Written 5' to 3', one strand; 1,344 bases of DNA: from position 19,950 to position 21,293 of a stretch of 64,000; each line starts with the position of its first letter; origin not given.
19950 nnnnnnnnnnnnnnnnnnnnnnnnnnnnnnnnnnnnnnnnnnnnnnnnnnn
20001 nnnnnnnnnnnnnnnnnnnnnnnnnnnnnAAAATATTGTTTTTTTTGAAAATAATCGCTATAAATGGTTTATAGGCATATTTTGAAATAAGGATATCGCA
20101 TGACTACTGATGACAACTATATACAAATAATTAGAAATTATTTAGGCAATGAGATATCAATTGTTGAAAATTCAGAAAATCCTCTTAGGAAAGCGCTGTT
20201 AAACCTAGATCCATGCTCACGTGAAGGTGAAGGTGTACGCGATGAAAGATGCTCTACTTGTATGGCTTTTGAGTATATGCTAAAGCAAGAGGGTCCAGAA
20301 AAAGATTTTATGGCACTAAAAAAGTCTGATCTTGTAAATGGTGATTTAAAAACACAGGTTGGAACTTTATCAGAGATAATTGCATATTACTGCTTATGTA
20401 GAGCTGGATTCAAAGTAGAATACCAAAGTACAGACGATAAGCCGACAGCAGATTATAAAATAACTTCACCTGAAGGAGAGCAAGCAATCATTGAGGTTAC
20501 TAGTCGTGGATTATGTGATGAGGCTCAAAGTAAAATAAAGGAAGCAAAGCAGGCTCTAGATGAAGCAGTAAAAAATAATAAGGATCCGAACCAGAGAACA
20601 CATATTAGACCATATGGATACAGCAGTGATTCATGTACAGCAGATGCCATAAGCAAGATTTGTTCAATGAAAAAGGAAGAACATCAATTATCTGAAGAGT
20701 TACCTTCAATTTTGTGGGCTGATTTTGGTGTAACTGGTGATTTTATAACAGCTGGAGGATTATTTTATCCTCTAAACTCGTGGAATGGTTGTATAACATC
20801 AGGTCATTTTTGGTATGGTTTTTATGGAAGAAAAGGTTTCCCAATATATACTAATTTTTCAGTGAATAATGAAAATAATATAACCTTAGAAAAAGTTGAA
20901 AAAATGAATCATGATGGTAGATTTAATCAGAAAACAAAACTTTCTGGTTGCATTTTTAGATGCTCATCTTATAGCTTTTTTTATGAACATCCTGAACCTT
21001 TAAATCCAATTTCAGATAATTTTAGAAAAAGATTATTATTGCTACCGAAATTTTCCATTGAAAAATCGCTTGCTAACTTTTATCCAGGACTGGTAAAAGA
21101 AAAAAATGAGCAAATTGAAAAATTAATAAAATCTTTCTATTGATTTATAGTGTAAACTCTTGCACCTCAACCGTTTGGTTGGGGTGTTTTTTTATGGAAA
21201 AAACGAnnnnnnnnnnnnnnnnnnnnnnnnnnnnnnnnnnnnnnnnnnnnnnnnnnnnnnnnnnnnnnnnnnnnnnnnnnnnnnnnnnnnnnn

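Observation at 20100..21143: Uncharacterised 347-aa AT-rich cargo protein with a Cys cluster and a PD-(D/E)xK-like core: candidate novel effector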

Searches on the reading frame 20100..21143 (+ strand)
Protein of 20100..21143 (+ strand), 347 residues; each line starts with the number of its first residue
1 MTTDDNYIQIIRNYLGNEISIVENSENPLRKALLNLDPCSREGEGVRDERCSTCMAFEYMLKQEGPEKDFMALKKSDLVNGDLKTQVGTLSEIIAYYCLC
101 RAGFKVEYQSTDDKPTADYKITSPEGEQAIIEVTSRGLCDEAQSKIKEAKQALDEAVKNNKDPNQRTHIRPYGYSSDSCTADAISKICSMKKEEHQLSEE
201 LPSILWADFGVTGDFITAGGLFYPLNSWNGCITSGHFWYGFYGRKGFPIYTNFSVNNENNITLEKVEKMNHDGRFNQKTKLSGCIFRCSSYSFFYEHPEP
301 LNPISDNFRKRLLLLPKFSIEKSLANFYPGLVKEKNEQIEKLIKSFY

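Call 5: search_protein_families(library=pfam, proteins=[window:20100-21143:+], max_evalue=0.1)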
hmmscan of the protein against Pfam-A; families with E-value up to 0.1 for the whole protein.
window:20100-21143:+ (347 aa): 0 families

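Call 6: search_protein_families(library=padloc, proteins=[window:20100-21143:+], max_evalue=0.1)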
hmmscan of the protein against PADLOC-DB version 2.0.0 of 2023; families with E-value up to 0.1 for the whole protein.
window:20100-21143:+ (347 aa): 0 families

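Call 8: search_protein_families(library=ncbifam, proteins=[window:20100-21143:+], max_evalue=1)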
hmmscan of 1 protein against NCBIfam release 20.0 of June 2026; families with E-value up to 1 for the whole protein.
window:20100-21143:+ (347 aa): 2 families
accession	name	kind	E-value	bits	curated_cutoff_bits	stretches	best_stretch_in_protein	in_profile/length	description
NF033770.1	exosort_XrtT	exception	0.005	15.5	250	1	98-148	378-430/472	exosortase T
NF047848.1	relax_MbeA_E1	exception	0.036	13.2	500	1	123-185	236-298/497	plasmid mobilization relaxase MbeA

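Call 9: search_protein_families(library=phrogs, proteins=[window:20100-21143:+], max_evalue=1)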
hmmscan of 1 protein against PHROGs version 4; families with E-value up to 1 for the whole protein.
window:20100-21143:+ (347 aa): 2 families
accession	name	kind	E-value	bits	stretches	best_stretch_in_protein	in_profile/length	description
phrog_2637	-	unknown function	0.24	12.4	0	142-167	5-30/60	-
phrog_9985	-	unknown function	0.36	12.1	0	23-47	24-48/91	-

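Call 10: search_solved_structures(query=window:20100-21140:+, max_evalue=10)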
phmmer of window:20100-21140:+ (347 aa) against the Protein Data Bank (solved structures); distinct sequences matched with E-value up to 10: 1.
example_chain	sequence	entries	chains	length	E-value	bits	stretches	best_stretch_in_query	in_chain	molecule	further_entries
9l93_C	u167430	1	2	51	0.41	13.3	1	36-70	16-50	Nuclear receptor coactivator 4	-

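Call 11: find_homologous_proteins(query=window:20100-21140:+, max_evalue=0.001)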
Query window:20100-21140:+ (347 aa): 8 proteins with E <= 0.001 among 1636 candidates.
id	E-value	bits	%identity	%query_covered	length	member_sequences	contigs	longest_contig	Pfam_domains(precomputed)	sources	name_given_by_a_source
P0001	1.4e-219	747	94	100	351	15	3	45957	-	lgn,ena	-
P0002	4.8e-196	669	86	100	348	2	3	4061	-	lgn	-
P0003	4.7e-190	649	81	100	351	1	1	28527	-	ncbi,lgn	-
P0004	5.1e-179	613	77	100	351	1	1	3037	-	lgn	-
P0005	2.3e-120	420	56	98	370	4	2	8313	-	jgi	jgi:hypothetical protein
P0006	1.2e-119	418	56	99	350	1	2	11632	-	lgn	-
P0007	1.5e-97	345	97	45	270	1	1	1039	-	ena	-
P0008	5.3e-73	265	67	54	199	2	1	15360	-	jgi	-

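Call 16: find_encoding_contigs(protein=P0001, flank=10000, max_places=4)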
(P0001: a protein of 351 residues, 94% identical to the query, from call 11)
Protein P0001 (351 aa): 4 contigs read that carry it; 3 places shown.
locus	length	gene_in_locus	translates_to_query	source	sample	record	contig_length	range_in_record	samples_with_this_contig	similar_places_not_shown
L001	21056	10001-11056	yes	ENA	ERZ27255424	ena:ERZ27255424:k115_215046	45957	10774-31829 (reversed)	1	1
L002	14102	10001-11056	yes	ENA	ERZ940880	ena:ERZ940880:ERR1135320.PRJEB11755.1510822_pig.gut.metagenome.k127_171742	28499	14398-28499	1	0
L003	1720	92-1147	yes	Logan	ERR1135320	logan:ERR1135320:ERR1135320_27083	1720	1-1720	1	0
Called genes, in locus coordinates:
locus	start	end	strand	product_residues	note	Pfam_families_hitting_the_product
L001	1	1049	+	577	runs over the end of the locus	PF05876:GpA_ATPase, PF20454:GpA_nuclease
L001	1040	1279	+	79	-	PF02831:gpW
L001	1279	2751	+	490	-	PF05136:Phage_portal_2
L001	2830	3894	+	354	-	PF02661:Fic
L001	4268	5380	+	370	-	PF25145:NfeD1b_N, PF01343:Peptidase_S49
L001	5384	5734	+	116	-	PF02924:HDPD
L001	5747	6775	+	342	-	PF03864:Phage_cap_E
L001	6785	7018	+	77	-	-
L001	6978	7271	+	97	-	PF05354:Phage_attach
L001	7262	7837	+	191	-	PF20039:DUF6441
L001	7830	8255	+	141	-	-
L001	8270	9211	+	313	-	PF18906:Phage_tube_2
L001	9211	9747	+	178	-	-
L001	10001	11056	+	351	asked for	-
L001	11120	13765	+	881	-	PF20155:TMP_3, PF09718:Tape_meas_lam_C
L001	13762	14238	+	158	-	-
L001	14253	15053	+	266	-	PF27605:ODF2_C (weak), PF05701:WEMBL, PF06818:Fez1 (weak)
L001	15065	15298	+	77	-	-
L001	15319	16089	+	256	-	-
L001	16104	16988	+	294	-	-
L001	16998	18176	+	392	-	-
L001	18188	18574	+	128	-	PF16778:Phage_tail_APC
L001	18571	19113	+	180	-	PF08875:DUF1833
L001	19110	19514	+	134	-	PF00877:NLPC_P60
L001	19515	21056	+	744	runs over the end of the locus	PF24801:FNIII-A_GpJ, PF13550:Phage-tail_3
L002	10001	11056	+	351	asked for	-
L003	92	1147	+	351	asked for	-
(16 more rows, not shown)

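Call 17: find_encoding_contigs(protein=P0003, flank=10000, max_places=3)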
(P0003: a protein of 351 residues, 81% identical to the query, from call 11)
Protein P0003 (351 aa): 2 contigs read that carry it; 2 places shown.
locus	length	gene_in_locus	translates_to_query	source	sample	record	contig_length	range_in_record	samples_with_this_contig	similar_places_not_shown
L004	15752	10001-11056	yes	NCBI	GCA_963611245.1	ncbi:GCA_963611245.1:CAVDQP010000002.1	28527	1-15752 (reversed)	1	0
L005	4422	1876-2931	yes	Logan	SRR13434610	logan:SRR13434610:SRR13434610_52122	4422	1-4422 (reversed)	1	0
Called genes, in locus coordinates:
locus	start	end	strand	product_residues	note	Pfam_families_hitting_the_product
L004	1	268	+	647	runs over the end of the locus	PF05876:GpA_ATPase, PF20454:GpA_nuclease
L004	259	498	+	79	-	PF02831:gpW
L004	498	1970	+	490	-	PF05136:Phage_portal_2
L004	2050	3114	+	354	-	PF02661:Fic, PF13412:HTH_24 (weak)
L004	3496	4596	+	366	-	PF25145:NfeD1b_N, PF01343:Peptidase_S49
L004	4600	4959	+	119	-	PF02924:HDPD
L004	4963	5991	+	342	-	PF03864:Phage_cap_E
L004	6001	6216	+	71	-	-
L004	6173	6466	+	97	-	PF05354:Phage_attach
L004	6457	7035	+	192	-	PF20039:DUF6441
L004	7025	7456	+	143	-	-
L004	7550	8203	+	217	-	-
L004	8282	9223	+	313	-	PF18906:Phage_tube_2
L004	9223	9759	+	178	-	-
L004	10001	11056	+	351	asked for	-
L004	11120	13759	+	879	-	PF20155:TMP_3, PF09718:Tape_meas_lam_C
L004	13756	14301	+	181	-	-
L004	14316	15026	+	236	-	-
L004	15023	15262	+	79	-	-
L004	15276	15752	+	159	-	?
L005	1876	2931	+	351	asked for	-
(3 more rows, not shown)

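Call 18: search_protein_representatives(protein=window:20100-21140:+)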
Query: 347 residues. Proteins with E-value up to 0.001 (for the whole library): 273; up to 1e-10: 148; up to 1e-30: 6. The best 150 are listed.
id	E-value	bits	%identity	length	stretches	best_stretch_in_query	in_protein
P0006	3.7e-120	417.9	58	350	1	6-346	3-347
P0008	1.7e-73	264.5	67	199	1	60-246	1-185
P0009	3.6e-66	240.4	39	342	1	11-346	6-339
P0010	1.4e-44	169.4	34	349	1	54-338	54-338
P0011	2.8e-40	155.3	75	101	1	248-347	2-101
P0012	1.1e-34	136.9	41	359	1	79-344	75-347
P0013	2.4e-30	122.6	33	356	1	51-327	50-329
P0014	1.2e-29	120.3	32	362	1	57-332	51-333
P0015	8.3e-29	117.5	31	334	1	23-346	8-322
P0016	8.6e-29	117.5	33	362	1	72-335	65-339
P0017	2.0e-27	113.0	31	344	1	78-326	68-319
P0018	2.2e-27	112.9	33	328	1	68-328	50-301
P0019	3.1e-27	112.4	31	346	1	70-346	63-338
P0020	7.2e-27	111.2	34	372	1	85-336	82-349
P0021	1.1e-26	110.5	32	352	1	42-327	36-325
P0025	5.0e-25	105.1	31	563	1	82-333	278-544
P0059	1.3e-18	84.1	31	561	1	80-330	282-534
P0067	8.6e-18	81.3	29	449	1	81-334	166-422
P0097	9.1e-15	71.4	31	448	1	64-333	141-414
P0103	4.3e-14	69.1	31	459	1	67-339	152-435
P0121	1.4e-12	64.2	30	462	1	28-333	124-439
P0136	8.2e-12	61.7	27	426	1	51-326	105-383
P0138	9.4e-12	61.5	30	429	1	72-337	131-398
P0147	2.9e-11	59.9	28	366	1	82-345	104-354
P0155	1.1e-10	58.0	29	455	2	189-347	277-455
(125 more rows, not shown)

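Call 21: search_solved_structures(query=A2, max_evalue=10, show_alignments=2)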
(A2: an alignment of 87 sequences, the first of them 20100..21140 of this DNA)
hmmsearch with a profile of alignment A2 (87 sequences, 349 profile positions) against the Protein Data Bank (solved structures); distinct sequences matched with E-value up to 10: 4.
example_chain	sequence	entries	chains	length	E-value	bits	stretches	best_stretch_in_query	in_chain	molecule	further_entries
1te1_B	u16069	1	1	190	0.0019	20.6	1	196-255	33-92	endo-1,4-xylanase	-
3wp3_A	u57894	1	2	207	0.0028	20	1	196-255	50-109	Endo-1,4-beta-xylanase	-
9k1n_C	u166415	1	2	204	0.076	15.3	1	198-268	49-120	Endo-1,4-beta-xylanase 2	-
5hxv_A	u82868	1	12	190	1.2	11.4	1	198-255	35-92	Endo-1,4-beta-xylanase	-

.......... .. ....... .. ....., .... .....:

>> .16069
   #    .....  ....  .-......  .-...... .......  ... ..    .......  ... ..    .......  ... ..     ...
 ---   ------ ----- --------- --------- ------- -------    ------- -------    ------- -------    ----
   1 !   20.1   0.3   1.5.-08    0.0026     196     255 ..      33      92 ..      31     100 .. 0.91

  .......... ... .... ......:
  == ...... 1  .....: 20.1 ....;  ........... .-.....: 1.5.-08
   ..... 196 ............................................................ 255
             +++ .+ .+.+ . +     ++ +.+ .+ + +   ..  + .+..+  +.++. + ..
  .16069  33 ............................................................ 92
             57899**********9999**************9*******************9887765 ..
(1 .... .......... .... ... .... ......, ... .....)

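Call 22: search_protein_families(library=pfam, alignment_id=A2, max_evalue=0.01)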
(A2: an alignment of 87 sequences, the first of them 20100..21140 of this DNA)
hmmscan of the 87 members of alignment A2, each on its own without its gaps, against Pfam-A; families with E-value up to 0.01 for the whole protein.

A. member 1, window:20100-21140:+ (347 aa): 0 families

B. families by the number of members that match (of 87 scanned): 2 families
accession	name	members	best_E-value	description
PF22878.1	SPT2_N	1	0.0076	SPT2 N-terminal domain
PF19096.5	DUF5784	1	0.0086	Family of unknown function (DUF5784)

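Call 23: find_homologous_proteins(query=A2, max_evalue=0.00001)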
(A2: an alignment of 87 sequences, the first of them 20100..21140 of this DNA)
Query A2 (87 sequences) (347 aa, profile of the alignment): 9 proteins with E <= 0.00001 among 6204 candidates.
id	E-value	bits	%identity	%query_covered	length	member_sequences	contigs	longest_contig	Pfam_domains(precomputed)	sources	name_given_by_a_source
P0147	5.5e-95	337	25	76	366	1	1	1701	-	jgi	jgi:hypothetical protein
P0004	6.8e-93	330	77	100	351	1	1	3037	-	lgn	-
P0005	3.9e-92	327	56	98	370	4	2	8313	-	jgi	jgi:hypothetical protein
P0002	9.0e-92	326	86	100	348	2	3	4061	-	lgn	-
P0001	4.5e-91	324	94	100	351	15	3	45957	-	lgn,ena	-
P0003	4.7e-91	324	81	100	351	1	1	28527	-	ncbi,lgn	-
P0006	1.5e-89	319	56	99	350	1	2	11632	-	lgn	-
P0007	2.7e-48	183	97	45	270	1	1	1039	-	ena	-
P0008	2.2e-44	170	67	54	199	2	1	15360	-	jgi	-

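Call 25: find_encoding_contigs(protein=P0006, flank=10000, max_places=3)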
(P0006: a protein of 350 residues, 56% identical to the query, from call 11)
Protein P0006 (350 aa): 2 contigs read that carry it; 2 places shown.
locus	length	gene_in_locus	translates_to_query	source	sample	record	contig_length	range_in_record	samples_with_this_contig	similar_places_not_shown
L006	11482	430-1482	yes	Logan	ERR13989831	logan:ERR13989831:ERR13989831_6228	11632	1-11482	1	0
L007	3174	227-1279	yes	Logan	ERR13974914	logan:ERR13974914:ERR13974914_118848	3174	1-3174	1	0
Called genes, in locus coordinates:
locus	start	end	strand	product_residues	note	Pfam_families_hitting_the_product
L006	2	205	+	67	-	?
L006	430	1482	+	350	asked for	-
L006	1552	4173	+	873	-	PF20155:TMP_3, PF09718:Tape_meas_lam_C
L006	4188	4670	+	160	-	-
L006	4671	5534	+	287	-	PF21882:Gp53-like_C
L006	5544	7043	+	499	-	PF21882:Gp53-like_C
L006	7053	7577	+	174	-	PF08875:DUF1833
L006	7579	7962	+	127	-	PF00877:NLPC_P60 (weak)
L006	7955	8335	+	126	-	-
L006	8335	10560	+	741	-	PF24801:FNIII-A_GpJ, PF13550:Phage-tail_3 (weak)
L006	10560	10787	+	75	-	-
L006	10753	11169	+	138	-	-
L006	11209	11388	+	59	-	-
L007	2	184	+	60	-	?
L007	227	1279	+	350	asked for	-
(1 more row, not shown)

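Call 26: find_encoding_contigs(protein=P0005, flank=10000, max_places=3)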
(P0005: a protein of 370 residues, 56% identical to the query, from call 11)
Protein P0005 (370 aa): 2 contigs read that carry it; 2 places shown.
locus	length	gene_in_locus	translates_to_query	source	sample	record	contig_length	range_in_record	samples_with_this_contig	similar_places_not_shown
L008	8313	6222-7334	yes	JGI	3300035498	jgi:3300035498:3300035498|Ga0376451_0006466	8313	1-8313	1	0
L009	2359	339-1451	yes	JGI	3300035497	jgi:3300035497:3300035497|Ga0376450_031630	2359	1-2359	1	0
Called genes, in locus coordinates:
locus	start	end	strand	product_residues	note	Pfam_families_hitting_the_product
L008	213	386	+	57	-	-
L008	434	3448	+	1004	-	PF00176:SNF2-rel_dom, PF00270:DEAD (weak), PF04851:ResIII, PF16203:ERCC3_RAD25_C (weak), PF00271:Helicase_C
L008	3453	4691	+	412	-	-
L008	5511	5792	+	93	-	-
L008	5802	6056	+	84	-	-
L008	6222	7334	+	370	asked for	-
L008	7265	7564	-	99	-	-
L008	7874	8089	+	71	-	-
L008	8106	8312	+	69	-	?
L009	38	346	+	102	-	-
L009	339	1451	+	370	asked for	-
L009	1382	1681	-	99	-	-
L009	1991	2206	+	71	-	-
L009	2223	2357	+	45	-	?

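Call 27: find_encoding_contigs(protein=P0008, flank=10000, max_places=3)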
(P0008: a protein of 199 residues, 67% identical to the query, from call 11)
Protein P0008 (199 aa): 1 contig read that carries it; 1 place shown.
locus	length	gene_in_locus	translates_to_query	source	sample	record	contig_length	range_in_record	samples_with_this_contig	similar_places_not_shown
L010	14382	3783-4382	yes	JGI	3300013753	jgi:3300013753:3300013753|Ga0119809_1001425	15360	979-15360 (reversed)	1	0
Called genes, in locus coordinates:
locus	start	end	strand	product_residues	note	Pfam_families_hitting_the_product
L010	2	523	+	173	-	?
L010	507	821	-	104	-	PF01420:Methylase_S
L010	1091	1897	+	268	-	PF00589:Phage_integrase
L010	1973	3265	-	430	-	PF01420:Methylase_S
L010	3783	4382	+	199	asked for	-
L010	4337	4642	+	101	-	-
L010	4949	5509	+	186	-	PF01765:RRF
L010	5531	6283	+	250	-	PF01255:Prenyltransf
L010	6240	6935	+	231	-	PF01148:CTP_transf_1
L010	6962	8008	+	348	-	PF02163:Peptidase_M50, PF13180:PDZ_2 (weak), PF17820:PDZ_6 (faint)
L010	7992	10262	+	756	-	PF08478:POTRA_1 (faint), PF07244:POTRA, PF01103:Omp85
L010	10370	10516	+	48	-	-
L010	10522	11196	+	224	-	-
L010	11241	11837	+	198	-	-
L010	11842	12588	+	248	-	-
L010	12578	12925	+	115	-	PF08378:NERD (weak), PF02021:UPF0102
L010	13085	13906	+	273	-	PF13098:Thioredoxin_2, PF13462:Thioredoxin_4, PF01323:DSBA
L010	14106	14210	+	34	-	-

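Call 30: predict_structure(alignment_id=A2)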
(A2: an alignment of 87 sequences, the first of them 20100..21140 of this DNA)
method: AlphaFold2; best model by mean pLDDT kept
length: 347 residues; sequences in the alignment: 87
mean_pLDDT: 91.9   pTM: 0.91
mean pLDDT of the five models: 91.9, 91.6, 90.8, 90.6, 90.2
residues with pLDDT >= 90: 252; 70-90: 82; 50-70: 13; < 50: 0
segments of 3 or more residues with pLDDT < 50: none
pLDDT, mean of each block of 10 residues (from residue 1): 82 97 94 81 79 95 94 97 95 98 97 93 98 91 87 87 77 89 95 95 97 71 91 95 98 80 90 98 96 97 98 97 96 98 92
secondary structure, 60 per line:
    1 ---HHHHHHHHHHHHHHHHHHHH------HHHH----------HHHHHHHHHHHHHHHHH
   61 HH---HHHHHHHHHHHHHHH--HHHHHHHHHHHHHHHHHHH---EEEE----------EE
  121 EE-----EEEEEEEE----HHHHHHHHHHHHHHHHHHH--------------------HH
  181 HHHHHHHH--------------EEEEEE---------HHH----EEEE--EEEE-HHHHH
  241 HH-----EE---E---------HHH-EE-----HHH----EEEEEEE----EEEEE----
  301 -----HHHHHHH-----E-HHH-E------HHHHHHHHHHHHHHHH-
elements in order: H4-23 H30-33 H44-62 H66-80 H83-101 E105-108 E119-122 E128-135 H140-158 H179-188 E203-208 E225-228 E231-234 H236-242 E281-287 E292-296 H306-312 H331-346

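Call 34: fold_search(model_id=the predicted structure, library=pdb)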
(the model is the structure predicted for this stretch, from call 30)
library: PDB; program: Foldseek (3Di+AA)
matches with E <= 10: 173; with E <= 0.001: 0
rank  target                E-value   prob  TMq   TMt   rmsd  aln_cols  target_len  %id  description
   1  2e52_B                6.0e-02  0.60  0.19  0.22  12.4       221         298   10  Crystal structural analysis of HindIII restriction endonuclease in complex with cognate DNA at 2.0 angstrom resolution (released 2007-12-18)
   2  9iab_B                8.9e-02  0.35  0.17  0.21  19.1       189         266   13  Structure of the Argonaute-associated Cas4 family protein 1 (ACE1) from Chroococcidiopsis thermalis (CtACE1) (released 2025-04-23)
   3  1wtd_B                9.4e-02  0.33  0.18  0.22  17.0       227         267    9  Crystal structure of type II restrcition endonuclease, EcoO109I DNA-free form (released 2004-12-14)
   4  9iac_A                9.4e-02  0.18  0.15  0.18  20.7       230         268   10  Structure of the Argonaute-associated Cas4 family protein 1 (ACE1) from Microcystis aeruginosa (MaACE1) (released 2025-04-23)
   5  9iac_B                9.4e-02  0.16  0.15  0.18  20.8       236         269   10  Structure of the Argonaute-associated Cas4 family protein 1 (ACE1) from Microcystis aeruginosa (MaACE1) (released 2025-04-23)
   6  2e52_A                1.0e-01  0.44  0.19  0.21  11.8       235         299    8  Crystal structural analysis of HindIII restriction endonuclease in complex with cognate DNA at 2.0 angstrom resolution (released 2007-12-18)
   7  9iab_A                1.7e-01  0.25  0.17  0.21  18.2       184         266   11  Structure of the Argonaute-associated Cas4 family protein 1 (ACE1) from Chroococcidiopsis thermalis (CtACE1) (released 2025-04-23)
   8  1wte_MODEL_1_A        2.0e-01  0.08  0.15  0.18  19.1       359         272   10  Crystal structure of type II restrcition endonuclease, EcoO109I complexed with cognate DNA (released 2004-12-14)
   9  1wtd_A                2.2e-01  0.13  0.16  0.19  21.9       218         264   12  Crystal structure of type II restrcition endonuclease, EcoO109I DNA-free form (released 2004-12-14)
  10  2vld_B                2.3e-01  0.35  0.14  0.20  12.3       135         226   14  crystal structure of a repair endonuclease from Pyrococcus abyssi (released 2009-05-19)
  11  2vld_A                2.4e-01  0.33  0.13  0.18   8.4       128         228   14  crystal structure of a repair endonuclease from Pyrococcus abyssi (released 2009-05-19)
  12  6ut7_G                2.8e-01  0.20  0.16  0.14  15.8       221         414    8  Fitted model for the tetradecameric assembly of Thermococcus gammatolerans McrB AAA+ hexamers with bound McrC (released 2020-10-21)
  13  5j1p                  3.5e-01  0.25  0.15  0.27  16.6       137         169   14  Lassa virus L protein cap-snatching endonuclease. Bound to two manganese ions (released 2016-06-29)
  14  2rve_A                3.7e-01  0.54  0.11  0.16   3.1        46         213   17  THE CRYSTAL STRUCTURE OF ECORV ENDONUCLEASE AND OF ITS COMPLEXES WITH COGNATE AND NON-COGNATE DNA SEGMENTS (released 1992-01-15)
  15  4dap                  6.2e-01  0.25  0.14  0.21   8.5       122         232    8  The structure of Escherichia coli SfsA (released 2013-08-14)
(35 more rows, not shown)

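Call 38: find_related_loci(query=A1, collection=genome_contigs, flank=10000)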
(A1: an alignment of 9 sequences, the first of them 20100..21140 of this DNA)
Query A1 (347 aa) in genome_contigs; peptide patterns used: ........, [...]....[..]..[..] (x = any residue, [..] = any of these).
15 stretches matched a pattern; 1 encode a relative of the query (tblastn E <= 1e-3); 1 distinct loci.
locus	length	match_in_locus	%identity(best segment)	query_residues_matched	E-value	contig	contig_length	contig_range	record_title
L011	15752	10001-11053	81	1-347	0e+0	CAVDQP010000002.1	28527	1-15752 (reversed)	Holdemanella biformis isolate H07667-L1_cleanbin_000032 genome assembly, contig: Spades_H07667-L1_contig_1359, whole gen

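Call 40: find_related_loci(query=A1, collection=viral_contigs, flank=10000)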
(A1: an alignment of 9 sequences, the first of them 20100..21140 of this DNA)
Query A1 (347 aa) in viral_contigs; peptide patterns used: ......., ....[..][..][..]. (x = any residue, [..] = any of these).
31 stretches matched a pattern, but none encodes a relative of the query by tblastn (E <= 1e-3).

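Call 41: fold_search(model_id=the predicted structure, library=viral)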
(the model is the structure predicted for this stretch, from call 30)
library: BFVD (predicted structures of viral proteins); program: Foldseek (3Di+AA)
matches with E <= 10: 364; with E <= 0.001: 0
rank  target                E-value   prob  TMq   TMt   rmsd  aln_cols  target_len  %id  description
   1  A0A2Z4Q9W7            2.3e-02  0.75  0.16  0.24  16.3       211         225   12  (no name in the UniProt tables at hand)
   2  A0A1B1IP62            2.4e-02  1.00  0.15  0.46   2.0        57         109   28  (no name in the UniProt tables at hand)
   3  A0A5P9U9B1            2.7e-02  0.99  0.15  0.47  14.6        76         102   20  (no name in the UniProt tables at hand)
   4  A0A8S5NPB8            4.2e-02  0.47  0.15  0.17  19.5       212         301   13  Restriction endonuclease [Siphoviridae sp. ctGMq5]
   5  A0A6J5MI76            6.2e-02  0.72  0.13  0.34  21.7       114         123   12  VRR-NUC domain containing protein [uncultured Caudovirales phage]
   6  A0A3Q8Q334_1          7.8e-02  0.25  0.12  0.05  17.3       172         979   12  RNA-directed RNA polymerase L [Old schoolhouse virus 2]
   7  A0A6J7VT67            8.2e-02  0.97  0.15  0.31  16.8        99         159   16  Holliday junction resolvase [uncultured Caudovirales phage]
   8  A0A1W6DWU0            8.7e-02  0.47  0.17  0.14  16.2       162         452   10  (no name in the UniProt tables at hand)
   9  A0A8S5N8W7            9.2e-02  0.69  0.11  0.32  13.7        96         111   14  Nuclease [Siphoviridae sp. ctuaf34]
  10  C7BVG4                9.2e-02  0.23  0.17  0.24  20.1       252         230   10  Hypothetical cyanophage protein [Synechococcus phage S-RSM4]
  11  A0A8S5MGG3            9.7e-02  0.28  0.13  0.21  22.0       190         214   11  Holliday junction resolvase RecU [Siphoviridae sp. ctGFb30]
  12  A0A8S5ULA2            1.1e-01  0.90  0.15  0.39   8.7       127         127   10  Nuclease [Siphoviridae sp. ctICF6]
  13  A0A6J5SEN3            1.1e-01  0.80  0.16  0.37   7.8       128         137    9  Uncharacterized protein [uncultured Caudovirales phage]
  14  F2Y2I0                1.1e-01  0.54  0.12  0.26  10.0       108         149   12  (no name in the UniProt tables at hand)
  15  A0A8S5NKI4            1.1e-01  0.21  0.16  0.20  20.6       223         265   13  PD-(D/E)XK nuclease superfamily protein [Siphoviridae sp. ctK0l2]
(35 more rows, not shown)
